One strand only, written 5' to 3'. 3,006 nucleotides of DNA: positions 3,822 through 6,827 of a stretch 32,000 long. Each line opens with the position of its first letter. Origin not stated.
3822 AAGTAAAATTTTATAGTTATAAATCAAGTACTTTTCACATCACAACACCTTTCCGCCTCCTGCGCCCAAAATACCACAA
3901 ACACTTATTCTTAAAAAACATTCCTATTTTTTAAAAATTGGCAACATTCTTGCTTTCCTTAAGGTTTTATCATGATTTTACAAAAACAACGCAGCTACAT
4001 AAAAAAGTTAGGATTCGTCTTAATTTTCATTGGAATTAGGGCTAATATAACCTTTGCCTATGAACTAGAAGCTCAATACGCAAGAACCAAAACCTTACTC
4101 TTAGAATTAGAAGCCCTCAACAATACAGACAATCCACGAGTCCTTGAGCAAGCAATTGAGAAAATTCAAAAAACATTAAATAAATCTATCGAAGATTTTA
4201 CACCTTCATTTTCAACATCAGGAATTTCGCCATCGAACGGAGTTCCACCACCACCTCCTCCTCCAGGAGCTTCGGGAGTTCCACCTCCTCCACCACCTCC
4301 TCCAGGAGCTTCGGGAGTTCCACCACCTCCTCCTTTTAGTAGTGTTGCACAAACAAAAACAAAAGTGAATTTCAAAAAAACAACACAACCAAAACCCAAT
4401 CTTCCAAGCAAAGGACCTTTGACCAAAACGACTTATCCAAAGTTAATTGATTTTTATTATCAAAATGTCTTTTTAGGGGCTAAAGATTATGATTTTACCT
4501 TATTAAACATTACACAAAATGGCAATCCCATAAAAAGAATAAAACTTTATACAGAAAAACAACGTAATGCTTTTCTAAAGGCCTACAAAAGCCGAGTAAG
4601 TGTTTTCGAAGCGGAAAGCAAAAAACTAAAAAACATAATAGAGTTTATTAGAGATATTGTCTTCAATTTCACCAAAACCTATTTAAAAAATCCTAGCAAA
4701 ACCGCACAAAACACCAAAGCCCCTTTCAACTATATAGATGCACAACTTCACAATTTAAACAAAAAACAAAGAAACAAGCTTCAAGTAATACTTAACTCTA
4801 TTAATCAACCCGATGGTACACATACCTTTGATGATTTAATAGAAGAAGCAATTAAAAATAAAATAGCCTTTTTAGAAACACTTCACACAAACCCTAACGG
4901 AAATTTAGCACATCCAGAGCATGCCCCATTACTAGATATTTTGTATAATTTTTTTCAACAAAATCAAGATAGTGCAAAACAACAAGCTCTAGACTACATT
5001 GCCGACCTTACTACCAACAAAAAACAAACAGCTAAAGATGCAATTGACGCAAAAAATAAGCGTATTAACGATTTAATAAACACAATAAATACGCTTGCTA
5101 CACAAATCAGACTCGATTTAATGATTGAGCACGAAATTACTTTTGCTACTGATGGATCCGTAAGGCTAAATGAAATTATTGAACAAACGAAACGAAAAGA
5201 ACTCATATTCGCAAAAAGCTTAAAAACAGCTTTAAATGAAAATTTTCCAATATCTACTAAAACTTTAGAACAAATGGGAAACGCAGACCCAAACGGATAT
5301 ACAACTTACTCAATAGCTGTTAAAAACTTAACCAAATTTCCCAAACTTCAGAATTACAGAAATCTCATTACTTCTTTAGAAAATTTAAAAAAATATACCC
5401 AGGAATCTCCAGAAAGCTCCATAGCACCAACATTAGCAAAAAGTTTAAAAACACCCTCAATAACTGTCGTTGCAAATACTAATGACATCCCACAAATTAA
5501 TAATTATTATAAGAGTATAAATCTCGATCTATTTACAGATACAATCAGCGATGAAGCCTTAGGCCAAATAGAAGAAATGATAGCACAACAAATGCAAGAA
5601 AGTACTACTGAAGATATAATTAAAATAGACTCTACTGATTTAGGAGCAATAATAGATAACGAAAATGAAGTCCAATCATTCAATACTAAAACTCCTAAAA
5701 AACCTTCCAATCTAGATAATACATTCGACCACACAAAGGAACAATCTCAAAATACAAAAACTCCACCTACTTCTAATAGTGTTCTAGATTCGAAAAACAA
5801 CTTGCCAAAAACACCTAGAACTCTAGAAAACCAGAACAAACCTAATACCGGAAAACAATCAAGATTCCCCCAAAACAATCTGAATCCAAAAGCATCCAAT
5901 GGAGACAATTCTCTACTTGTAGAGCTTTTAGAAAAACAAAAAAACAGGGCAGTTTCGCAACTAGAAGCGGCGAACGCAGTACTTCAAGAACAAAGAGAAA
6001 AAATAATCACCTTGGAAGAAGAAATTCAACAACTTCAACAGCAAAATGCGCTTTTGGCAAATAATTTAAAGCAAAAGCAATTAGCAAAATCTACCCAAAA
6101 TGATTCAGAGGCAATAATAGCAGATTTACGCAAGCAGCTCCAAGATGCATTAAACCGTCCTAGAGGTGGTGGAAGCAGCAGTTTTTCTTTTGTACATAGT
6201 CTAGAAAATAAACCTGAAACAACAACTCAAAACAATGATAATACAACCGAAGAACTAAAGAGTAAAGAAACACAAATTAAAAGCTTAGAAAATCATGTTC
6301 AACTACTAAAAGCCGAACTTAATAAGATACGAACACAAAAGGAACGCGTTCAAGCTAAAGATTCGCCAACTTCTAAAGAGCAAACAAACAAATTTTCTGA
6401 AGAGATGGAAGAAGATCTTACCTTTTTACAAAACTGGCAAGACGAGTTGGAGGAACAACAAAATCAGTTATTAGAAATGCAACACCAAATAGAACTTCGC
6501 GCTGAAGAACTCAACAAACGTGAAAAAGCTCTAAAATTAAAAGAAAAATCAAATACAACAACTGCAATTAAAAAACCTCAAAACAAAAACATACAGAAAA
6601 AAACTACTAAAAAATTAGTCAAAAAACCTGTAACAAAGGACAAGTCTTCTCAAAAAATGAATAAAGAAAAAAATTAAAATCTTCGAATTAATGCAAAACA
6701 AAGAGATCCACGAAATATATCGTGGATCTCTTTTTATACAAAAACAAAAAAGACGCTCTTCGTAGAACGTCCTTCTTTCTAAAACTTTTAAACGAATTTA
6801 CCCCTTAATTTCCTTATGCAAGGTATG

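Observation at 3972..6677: Formin FH1-like polyproline protein: candidate host actin/profilin-targeting effector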

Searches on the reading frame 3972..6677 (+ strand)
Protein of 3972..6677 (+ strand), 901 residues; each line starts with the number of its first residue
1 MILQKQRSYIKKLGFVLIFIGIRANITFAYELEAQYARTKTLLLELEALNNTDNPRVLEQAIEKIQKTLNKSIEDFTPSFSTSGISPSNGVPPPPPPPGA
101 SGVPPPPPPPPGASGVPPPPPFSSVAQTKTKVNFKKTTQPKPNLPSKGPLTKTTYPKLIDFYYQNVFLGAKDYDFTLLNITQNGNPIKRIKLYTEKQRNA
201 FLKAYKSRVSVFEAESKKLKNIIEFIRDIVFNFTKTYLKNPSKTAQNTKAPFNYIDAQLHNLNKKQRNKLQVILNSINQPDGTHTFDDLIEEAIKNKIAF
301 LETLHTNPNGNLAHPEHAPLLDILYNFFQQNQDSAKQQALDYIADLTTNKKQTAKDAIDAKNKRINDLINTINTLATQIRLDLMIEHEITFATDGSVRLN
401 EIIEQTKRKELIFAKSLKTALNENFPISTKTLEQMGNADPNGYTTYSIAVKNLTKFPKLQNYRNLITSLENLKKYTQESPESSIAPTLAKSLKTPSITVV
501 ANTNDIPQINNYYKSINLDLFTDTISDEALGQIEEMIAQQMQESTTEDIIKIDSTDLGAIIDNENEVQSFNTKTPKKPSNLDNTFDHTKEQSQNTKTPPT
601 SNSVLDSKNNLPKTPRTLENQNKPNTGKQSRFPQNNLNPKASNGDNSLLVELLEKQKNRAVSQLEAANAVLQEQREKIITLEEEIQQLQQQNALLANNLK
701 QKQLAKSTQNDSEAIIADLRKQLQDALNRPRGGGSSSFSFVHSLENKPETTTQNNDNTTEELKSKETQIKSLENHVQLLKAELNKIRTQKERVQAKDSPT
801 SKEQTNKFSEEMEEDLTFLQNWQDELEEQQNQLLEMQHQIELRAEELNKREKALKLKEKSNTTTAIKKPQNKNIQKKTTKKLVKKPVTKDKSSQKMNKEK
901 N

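Call 4: search_protein_families(library=pfam, proteins=[window:3972-6677:+], max_evalue=0.01)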
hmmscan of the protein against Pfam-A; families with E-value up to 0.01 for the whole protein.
window:3972-6677:+ (901 aa): 1 family
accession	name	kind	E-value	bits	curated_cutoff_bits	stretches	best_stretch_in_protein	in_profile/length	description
PF06346.17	Drf_FH1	-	0.00018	21.8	40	1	86-121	76-111/157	Formin Homology Region 1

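Call 7: find_homologous_proteins(query=window:3972-6674:+, max_evalue=0.001)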
Query window:3972-6674:+ (901 aa): 1 proteins with E <= 0.001 among 8000 candidates.
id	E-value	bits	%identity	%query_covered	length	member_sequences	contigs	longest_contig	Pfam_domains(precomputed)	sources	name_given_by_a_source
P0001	0.0e+0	1936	100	100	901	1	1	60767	-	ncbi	ncbi:MAG: hypothetical protein ACLRFH_01290 [Opitutales bacterium]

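Call 8: search_protein_families(library=ncbifam, proteins=[window:3972-6674:+], max_evalue=1)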
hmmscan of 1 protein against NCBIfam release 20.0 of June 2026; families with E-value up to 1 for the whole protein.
window:3972-6674:+ (901 aa): 0 families

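Call 9: search_solved_structures(query=window:3972-6674:+, max_evalue=1)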
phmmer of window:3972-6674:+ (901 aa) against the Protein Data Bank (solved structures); distinct sequences matched with E-value up to 1: 3.
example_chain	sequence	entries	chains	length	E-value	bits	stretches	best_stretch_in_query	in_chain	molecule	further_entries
1r05_A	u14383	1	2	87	0.12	14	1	653-700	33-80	Max protein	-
5lec_A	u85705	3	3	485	0.19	13.4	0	624-686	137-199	DDD_D12_12_D12_12_D12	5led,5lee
7uol_D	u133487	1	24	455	0.2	13.3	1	73-214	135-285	Dihydrolipoyllysine-residue succinyltransferase component of 2-oxoglutarate dehydrogenase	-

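Call 13: find_encoding_contigs(protein=P0001, flank=10000, max_places=6)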
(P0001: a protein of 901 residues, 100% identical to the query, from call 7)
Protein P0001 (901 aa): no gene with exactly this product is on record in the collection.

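Call 27: find_related_loci(query=window:3972-6674:+, collection=metagenome_contigs, flank=6000)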
Query window:3972-6674:+ (901 aa) in metagenome_contigs; peptide patterns used: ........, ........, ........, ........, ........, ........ (x = any residue, [..] = any of these).
222 stretches matched a pattern, but none encodes a relative of the query by tblastn (E <= 1e-3).

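Call 41: predict_structure(protein=window:3972-6674:+)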
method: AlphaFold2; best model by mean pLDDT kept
length: 901 residues; sequences in the alignment: 1
mean_pLDDT: 41.7   pTM: 0.25
mean pLDDT of the five models: 41.7, 38.2, 35.8, 34.8, 34.4
residues with pLDDT >= 90: 0; 70-90: 72; 50-70: 106; < 50: 723
segments of 3 or more residues with pLDDT < 50: 1-92, 94-96, 98-106, 111-117, 119-638, 640-649, 662-664, 732-754, 797-799, 860-885, 887-899
pLDDT, mean of each block of 10 residues (from residue 1): 33 34 32 40 42 42 44 36 30 40 46 41 30 28 36 36 32 32 35 39 36 32 36 36 38 37 40 38 39 35 32 33 33 37 39 41 39 33 28 31 37 37 41 45 40 42 38 40 35 28 31 30 33 34 28 30 29 29 30 31 29 31 32 36 44 55 53 56 61 66 57 56 54 39 36 54 72 71 75 62 69 74 75 74 74 63 41 39 40 41 35
secondary structure, 60 per line:
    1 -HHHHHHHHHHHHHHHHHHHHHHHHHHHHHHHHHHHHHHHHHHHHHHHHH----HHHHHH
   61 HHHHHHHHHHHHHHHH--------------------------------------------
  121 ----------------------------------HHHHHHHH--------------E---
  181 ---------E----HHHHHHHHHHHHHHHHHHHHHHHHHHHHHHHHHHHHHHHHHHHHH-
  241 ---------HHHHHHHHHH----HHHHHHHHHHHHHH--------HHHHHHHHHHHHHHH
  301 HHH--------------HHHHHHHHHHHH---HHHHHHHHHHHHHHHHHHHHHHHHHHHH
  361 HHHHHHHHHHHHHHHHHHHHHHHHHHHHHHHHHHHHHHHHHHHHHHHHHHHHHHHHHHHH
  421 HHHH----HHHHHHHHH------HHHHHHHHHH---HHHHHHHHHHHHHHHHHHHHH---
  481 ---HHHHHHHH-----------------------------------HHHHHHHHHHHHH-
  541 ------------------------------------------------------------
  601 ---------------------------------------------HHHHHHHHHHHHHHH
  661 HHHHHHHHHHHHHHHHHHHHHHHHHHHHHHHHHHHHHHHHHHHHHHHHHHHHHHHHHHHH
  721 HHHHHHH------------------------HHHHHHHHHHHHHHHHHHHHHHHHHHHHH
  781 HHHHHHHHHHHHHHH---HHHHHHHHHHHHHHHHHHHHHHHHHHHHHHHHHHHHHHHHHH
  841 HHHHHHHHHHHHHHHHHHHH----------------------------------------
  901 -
elements in order (helices of 4 or more, strands of 3 or more residues): H2-50 H55-76 H155-162 H195-239 H250-259 H264-277 H286-303 H318-329 H333-424 H429-437 H444-453 H457-477 H484-491 H527-539 H646-727 H752-795 H799-860

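Call 46: search_protein_families(library=phrogs, proteins=[window:3972-6674:+], max_evalue=1)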
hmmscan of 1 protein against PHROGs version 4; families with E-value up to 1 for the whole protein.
window:3972-6674:+ (901 aa): 4 families
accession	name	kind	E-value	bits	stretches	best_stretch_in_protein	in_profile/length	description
phrog_36400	-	unknown function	0.11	13.6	1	510-541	31-62/65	-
phrog_13151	-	unknown function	0.11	13.3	0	651-665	3-17/49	-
phrog_36693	-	unknown function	0.34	12.1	0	760-787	22-49/65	-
phrog_17169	-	unknown function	0.74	10.9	0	754-795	55-96/107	-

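Call 47: find_related_loci(query=window:3972-6674:+, collection=viral_contigs, flank=5000)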
Query window:3972-6674:+ (901 aa) in viral_contigs; peptide patterns used: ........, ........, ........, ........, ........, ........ (x = any residue, [..] = any of these).
13 stretches matched a pattern, but none encodes a relative of the query by tblastn (E <= 1e-3).

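Call 77: search_protein_families(library=padloc, proteins=[window:3972-6674:+], max_evalue=0.01)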
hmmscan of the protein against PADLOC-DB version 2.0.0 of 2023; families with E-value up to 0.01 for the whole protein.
window:3972-6674:+ (901 aa): 0 families

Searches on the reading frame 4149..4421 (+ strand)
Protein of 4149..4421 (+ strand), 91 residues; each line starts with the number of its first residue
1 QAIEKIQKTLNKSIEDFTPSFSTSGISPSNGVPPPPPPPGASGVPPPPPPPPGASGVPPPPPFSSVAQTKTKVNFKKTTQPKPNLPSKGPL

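Call 36: find_homologous_proteins(query=window:4149-4421:+, max_evalue=10)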
Query window:4149-4421:+ (91 aa): 1 proteins with E <= 10 among 87 candidates.
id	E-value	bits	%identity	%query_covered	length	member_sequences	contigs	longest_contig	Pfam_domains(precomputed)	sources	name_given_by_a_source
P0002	4.7e-25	105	67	93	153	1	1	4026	-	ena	-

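Call 38: find_encoding_contigs(protein=P0002, flank=10000)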
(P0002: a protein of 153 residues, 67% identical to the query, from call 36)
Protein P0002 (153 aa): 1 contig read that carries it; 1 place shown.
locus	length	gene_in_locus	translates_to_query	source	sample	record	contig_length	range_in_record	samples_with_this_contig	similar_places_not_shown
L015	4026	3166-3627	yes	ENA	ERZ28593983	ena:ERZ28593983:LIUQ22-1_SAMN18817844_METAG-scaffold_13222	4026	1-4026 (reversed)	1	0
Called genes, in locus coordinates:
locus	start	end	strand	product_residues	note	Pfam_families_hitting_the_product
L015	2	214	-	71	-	?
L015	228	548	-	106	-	PF03946:Ribosomal_L11_N, PF00298:Ribosomal_L11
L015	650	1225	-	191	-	PF02357:NusG, PF00467:KOW (faint)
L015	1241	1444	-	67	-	PF00584:SecE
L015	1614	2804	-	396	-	PF00009:GTP_EFTU, PF03144:GTP_EFTU_D2, PF03143:GTP_EFTU_D3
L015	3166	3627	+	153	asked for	-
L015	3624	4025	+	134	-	?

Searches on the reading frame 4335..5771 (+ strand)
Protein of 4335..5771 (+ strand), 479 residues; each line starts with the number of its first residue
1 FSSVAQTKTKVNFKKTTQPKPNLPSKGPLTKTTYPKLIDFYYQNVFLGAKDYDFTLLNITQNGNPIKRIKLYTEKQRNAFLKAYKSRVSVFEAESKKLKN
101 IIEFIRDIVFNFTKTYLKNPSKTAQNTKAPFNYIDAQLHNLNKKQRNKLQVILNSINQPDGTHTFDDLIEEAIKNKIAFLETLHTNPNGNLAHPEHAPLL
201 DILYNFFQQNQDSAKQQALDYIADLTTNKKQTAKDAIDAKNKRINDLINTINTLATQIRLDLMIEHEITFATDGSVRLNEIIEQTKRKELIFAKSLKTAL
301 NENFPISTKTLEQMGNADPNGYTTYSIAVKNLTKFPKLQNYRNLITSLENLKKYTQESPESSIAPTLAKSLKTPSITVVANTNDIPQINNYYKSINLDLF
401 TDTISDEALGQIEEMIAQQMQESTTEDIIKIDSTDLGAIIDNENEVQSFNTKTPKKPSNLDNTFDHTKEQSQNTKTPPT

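Call 11: find_homologous_proteins(query=window:4335-5771:+, max_evalue=0.01)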
Query window:4335-5771:+: 8000 candidates shared short words with the query, none scored E <= 0.01.

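Call 21: search_protein_representatives(protein=window:4335-5771:+)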
Query: 479 residues. Proteins with E-value up to 0.001 (for the whole library): 0; up to 1e-10: 0; up to 1e-30: 0. The best 0 are listed.

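Call 28: search_dna_similar(query=window:4335-5771:+, collection=phages, mode=protein, max_evalue=0.01)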
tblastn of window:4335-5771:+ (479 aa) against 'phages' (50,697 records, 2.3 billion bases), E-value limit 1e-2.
No match.

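Call 29: search_dna_similar(query=window:4335-5771:+, collection=plasmids, mode=protein, max_evalue=0.01)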
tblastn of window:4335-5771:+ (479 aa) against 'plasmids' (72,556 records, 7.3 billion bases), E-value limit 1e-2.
No match.

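Call 45: search_protein_families(library=pfam, proteins=[window:4335-5771:+], max_evalue=10)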
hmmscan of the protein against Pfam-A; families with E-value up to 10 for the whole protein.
window:4335-5771:+ (479 aa): 4 families
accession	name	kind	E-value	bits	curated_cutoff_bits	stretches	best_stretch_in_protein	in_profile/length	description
PF14497.11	GST_C_3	-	0.18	12.4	21.6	1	328-357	74-103/104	Glutathione S-transferase, C-terminal domain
PF18677.6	ArnB_C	-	0.21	12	26.3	1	268-298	25-56/72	Archaellum regulatory network B, C-terminal domain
PF19866.4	DUF6339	-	1.3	9.1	23.2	1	118-177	114-173/175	Family of unknown function (DUF6339)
PF10757.14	YbaJ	-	9.5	7.3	25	0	220-267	24-71/118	Biofilm formation regulator YbaJ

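Call 50: predict_structure(protein=window:4422-5609:+)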
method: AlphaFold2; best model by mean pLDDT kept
length: 396 residues; sequences in the alignment: 1
mean_pLDDT: 37.2   pTM: 0.18
mean pLDDT of the five models: 37.2, 33.5, 32.8, 32.8, 31.8
residues with pLDDT >= 90: 0; 70-90: 0; 50-70: 8; < 50: 388
segments of 3 or more residues with pLDDT < 50: 1-24, 28-39, 43-45, 47-49, 54-396
pLDDT, mean of each block of 10 residues (from residue 1): 37 41 47 45 48 44 37 40 40 40 39 39 34 38 38 40 39 38 36 34 38 39 35 30 28 34 34 36 36 29 35 38 43 40 30 26 24 37 42 39
secondary structure, 60 per line:
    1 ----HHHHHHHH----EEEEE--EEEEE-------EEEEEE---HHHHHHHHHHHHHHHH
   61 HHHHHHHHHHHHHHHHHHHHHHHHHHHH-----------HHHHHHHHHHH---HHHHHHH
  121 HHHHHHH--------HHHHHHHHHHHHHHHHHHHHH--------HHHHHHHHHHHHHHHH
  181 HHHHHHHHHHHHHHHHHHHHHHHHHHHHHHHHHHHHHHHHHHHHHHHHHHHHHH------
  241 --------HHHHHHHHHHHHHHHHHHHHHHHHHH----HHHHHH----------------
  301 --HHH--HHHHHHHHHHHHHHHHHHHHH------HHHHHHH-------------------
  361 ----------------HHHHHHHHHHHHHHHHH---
elements in order: H5-12 E17-21 E24-28 E36-41 H45-88 H100-110 H114-127 H136-156 H165-234 H249-274 H279-284 H308-328 H335-341 H377-393

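Call 54: fold_search(model_id=the predicted structure, library=pdb)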
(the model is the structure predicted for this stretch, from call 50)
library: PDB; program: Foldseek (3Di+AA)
matches with E <= 10: 299; with E <= 0.001: 0
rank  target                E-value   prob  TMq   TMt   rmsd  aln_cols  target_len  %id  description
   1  2hjj_MODEL_1_A        7.7e-01  0.18  0.08  0.30  10.8        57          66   10  Solution NMR structure of protein ykfF from Escherichia coli. Northeast Structural Genomics target ER397. (released 2006-08-29)
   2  4bhm_D                8.2e-01  0.20  0.08  0.32   8.1        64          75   22  The crystal structure of MoSub1-DNA complex reveals a novel DNA binding mode (released 2014-04-23)
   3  4wac                  9.9e-01  0.75  0.10  0.08   2.2        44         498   16  Crystal Structure of TarM (released 2015-02-25)
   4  4u1e_I                9.9e-01  0.72  0.07  0.09   1.6        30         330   20  Crystal structure of the eIF3b-CTD/eIF3i/eIF3g-NTD translation initiation complex (released 2014-09-10)
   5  4x7p_A                1.2e+00  0.66  0.09  0.08   2.2        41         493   17  Crystal structure of apo S. aureus TarM (released 2015-02-18)
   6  3zwl_B                1.4e+00  0.63  0.07  0.09   1.6        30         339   20  Structure of eukaryotic translation initiation factor eIF3i complex with eIF3b C-terminus (655-700) (released 2011-10-05)
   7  9c6b_B                1.4e+00  0.28  0.07  0.06   7.4        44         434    9  PP2A:B55-p107 substrate complex (released 2025-05-21)
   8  9dta_A                1.5e+00  0.63  0.07  0.09   1.8        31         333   22  Crystal structure of the WDR domain of WDR91 in complex with DR3448 (released 2024-10-16)
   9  7qnt_BBB              1.6e+00  0.51  0.10  0.08   2.6        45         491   20  TarM(Se) native (released 2023-05-10)
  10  6vyc_B                1.7e+00  0.57  0.07  0.08   1.7        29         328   24  Crystal structure of WD-repeat domain of human WDR91 (released 2020-03-25)
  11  6l0v_E                1.9e+00  0.21  0.07  0.38   7.5        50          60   12  Structure of RLD2 BRX domain bound to LZY3 CCL motif (released 2020-02-05)
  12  8ttb_B                2.0e+00  0.21  0.07  0.06   7.4        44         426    9  Cryo-EM structure of the PP2A:B55-ARPP19 complex (released 2023-10-25)
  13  6ylg_x                2.2e+00  0.47  0.07  0.08   1.8        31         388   19  Rix1-Rea1 pre-60S particle - 60S core, body 1 (rigid body refinement) (released 2020-07-29)
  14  5cxb_B                2.2e+00  0.33  0.08  0.08   2.3        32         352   22  Structure of Ytm1 bound to the C-terminal domain of Erb1 in P21 21 2 space group (released 2015-11-04)
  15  5h3t_A                2.2e+00  0.33  0.07  0.04   2.8        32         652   25  m7G cap bound to GEMIN5-WD (released 2016-12-28)
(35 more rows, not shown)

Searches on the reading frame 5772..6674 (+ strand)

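Call 45: search_protein_families(library=pfam, proteins=[window:5772-6674:+], max_evalue=10)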
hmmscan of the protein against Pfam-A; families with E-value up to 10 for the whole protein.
window:5772-6674:+ (301 aa): 3 families
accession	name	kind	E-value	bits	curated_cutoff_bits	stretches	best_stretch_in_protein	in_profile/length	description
PF14661.11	HAUS6_N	-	0.014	15.4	26.4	1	29-117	131-219/233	HAUS augmin-like complex subunit 6 N-terminus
PF23991.1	DUF7310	-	0.27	12.2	40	1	150-194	27-71/83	Coiled-coil region of unknown function (DUF7310)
PF09787.14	Golgin_A5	-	7.9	6.4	31.7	2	56-125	83-157/305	Golgin subfamily A member 5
